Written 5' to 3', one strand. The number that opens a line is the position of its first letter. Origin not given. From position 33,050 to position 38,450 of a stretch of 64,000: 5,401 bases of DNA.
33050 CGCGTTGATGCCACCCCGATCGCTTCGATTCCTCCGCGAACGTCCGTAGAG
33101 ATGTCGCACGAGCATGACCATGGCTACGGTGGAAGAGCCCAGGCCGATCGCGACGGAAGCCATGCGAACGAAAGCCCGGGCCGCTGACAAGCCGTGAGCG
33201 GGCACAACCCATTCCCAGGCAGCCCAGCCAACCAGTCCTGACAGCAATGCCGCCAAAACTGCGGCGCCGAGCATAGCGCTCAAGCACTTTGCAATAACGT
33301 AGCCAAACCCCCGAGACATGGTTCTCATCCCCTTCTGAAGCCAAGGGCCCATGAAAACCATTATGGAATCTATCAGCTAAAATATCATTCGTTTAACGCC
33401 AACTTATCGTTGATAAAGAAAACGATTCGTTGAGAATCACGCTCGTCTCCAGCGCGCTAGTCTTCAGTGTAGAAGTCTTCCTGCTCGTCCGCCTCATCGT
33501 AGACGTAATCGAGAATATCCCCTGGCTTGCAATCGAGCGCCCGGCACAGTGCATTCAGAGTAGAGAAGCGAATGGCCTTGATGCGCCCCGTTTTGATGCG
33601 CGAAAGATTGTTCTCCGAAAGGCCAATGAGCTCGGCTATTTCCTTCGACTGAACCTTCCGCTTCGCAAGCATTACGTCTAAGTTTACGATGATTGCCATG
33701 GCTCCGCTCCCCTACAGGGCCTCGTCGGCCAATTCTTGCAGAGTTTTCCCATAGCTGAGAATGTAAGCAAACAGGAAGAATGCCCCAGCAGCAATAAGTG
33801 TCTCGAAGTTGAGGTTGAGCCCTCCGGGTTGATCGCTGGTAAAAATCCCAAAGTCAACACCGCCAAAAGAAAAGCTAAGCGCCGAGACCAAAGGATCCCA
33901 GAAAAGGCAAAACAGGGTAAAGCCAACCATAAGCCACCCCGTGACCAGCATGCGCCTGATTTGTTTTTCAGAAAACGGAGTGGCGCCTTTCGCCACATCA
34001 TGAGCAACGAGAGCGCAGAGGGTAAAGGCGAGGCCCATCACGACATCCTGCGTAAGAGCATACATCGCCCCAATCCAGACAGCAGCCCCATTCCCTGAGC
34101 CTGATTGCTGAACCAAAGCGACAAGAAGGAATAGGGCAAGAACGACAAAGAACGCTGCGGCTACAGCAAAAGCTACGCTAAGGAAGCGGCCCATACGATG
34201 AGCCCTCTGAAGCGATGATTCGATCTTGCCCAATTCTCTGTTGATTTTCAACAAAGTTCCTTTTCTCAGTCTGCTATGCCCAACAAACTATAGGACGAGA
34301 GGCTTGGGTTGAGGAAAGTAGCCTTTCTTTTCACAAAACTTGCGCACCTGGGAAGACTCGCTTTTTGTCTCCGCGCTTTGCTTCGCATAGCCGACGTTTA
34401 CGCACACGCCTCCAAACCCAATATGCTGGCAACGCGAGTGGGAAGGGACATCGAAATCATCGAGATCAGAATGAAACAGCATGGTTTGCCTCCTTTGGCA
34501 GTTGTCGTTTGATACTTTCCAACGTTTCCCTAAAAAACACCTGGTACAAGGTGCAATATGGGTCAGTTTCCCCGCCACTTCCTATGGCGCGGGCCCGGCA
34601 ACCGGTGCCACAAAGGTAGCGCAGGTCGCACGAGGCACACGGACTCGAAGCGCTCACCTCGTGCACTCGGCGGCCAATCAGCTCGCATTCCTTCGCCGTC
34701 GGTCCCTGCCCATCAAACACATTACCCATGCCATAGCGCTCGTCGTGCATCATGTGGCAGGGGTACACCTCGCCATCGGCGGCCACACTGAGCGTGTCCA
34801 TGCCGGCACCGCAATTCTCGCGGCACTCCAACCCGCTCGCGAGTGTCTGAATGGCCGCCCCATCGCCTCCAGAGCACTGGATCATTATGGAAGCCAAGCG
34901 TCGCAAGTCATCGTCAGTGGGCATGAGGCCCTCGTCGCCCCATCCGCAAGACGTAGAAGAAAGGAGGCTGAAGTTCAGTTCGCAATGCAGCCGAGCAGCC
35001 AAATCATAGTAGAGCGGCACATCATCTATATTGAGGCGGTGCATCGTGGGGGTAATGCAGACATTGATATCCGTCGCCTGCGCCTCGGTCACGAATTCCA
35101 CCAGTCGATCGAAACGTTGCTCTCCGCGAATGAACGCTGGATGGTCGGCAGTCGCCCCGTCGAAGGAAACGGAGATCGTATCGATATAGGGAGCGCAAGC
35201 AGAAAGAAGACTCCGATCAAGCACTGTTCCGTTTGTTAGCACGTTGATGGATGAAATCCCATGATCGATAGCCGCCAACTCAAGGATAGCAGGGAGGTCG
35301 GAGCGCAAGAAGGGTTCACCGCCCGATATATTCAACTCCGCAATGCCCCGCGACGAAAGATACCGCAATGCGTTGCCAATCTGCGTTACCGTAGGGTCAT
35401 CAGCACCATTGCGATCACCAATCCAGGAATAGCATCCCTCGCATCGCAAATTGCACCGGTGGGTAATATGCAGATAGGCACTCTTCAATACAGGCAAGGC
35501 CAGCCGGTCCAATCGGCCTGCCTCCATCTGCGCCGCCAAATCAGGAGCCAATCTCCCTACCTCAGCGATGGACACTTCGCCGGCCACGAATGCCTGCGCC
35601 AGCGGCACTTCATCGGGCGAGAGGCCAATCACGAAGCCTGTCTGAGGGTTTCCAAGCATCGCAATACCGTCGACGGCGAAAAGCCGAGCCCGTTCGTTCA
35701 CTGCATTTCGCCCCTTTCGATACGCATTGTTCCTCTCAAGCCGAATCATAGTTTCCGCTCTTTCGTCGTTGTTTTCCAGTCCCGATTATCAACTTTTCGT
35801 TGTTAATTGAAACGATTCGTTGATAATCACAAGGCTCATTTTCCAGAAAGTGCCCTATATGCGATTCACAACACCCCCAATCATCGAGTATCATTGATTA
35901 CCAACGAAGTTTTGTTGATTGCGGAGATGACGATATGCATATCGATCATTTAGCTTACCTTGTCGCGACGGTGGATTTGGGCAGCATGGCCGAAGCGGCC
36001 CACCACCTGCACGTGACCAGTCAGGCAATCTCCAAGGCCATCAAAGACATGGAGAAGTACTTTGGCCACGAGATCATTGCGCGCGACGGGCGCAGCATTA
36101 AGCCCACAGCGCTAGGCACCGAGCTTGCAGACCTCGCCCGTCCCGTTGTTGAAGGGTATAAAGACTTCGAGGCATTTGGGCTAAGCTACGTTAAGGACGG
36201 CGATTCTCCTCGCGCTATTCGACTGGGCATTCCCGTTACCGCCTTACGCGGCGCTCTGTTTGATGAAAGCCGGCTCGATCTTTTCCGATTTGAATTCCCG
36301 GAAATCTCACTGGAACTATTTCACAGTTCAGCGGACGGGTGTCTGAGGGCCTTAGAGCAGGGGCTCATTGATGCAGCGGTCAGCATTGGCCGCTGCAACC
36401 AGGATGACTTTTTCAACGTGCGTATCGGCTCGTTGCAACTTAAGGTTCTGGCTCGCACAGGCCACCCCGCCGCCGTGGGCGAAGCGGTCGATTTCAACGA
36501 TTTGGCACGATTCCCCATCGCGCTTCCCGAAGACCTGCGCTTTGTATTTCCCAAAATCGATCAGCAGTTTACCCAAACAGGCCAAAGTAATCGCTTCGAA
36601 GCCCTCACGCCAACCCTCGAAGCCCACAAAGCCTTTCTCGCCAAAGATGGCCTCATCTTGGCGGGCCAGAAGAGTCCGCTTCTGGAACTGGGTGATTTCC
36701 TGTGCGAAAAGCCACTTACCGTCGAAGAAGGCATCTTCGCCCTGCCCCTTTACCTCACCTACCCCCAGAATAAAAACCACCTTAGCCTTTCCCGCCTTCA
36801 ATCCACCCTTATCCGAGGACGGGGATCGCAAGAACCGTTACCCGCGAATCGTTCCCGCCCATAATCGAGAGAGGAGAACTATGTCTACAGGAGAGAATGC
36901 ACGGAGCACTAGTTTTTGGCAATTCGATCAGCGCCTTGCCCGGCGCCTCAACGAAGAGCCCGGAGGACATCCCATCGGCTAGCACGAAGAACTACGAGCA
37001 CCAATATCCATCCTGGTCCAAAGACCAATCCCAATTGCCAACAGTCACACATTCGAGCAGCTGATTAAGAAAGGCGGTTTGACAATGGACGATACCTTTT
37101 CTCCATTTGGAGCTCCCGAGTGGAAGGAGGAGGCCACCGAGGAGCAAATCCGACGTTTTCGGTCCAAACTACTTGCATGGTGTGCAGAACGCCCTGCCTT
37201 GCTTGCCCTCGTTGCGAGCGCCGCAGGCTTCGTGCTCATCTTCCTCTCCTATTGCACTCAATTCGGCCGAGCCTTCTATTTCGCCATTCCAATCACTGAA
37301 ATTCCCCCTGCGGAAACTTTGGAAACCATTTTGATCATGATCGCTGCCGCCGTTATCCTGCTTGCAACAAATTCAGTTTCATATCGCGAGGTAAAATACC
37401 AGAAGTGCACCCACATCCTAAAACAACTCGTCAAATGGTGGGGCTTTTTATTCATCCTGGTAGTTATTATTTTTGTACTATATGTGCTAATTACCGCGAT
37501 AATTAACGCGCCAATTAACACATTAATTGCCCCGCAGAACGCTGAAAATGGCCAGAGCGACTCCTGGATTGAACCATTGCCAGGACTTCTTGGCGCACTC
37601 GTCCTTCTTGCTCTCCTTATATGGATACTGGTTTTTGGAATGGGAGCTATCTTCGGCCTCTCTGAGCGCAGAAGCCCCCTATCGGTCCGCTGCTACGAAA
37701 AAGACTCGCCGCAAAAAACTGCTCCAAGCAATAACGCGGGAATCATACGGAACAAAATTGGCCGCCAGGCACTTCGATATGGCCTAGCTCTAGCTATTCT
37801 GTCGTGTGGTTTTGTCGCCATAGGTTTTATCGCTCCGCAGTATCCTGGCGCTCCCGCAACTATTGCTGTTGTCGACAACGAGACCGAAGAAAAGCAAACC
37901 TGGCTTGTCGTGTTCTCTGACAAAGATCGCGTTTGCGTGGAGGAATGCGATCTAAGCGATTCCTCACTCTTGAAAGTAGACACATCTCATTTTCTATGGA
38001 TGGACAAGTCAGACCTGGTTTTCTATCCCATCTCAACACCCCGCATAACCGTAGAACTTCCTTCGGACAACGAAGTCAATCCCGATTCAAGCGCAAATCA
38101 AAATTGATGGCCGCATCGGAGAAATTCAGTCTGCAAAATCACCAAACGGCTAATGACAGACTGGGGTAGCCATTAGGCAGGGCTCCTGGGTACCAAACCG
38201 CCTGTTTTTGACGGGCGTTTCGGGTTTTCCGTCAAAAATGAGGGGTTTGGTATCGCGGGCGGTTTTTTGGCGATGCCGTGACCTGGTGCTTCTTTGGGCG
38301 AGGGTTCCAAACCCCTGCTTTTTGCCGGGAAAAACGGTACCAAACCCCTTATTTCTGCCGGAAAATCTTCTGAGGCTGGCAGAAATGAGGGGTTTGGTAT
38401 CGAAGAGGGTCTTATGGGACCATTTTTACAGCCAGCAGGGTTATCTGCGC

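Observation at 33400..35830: Duplicated 41-bp operator box in front of both rhs and the rSAM operon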

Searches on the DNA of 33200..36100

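Call 62: search_rna_families(source=window, start=33200, end=36100, threshold=evalue, max_evalue=1)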
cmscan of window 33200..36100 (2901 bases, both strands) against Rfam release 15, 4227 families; matches with E-value up to 1: 0.
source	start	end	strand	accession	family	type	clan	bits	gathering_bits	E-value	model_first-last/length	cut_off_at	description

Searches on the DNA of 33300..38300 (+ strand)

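Call 63: search_dna_similar(query=window:33300-38300:+, collection=plasmids, mode=near, max_rows=5)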
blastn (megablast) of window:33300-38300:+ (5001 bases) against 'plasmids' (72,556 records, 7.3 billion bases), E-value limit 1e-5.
No match.
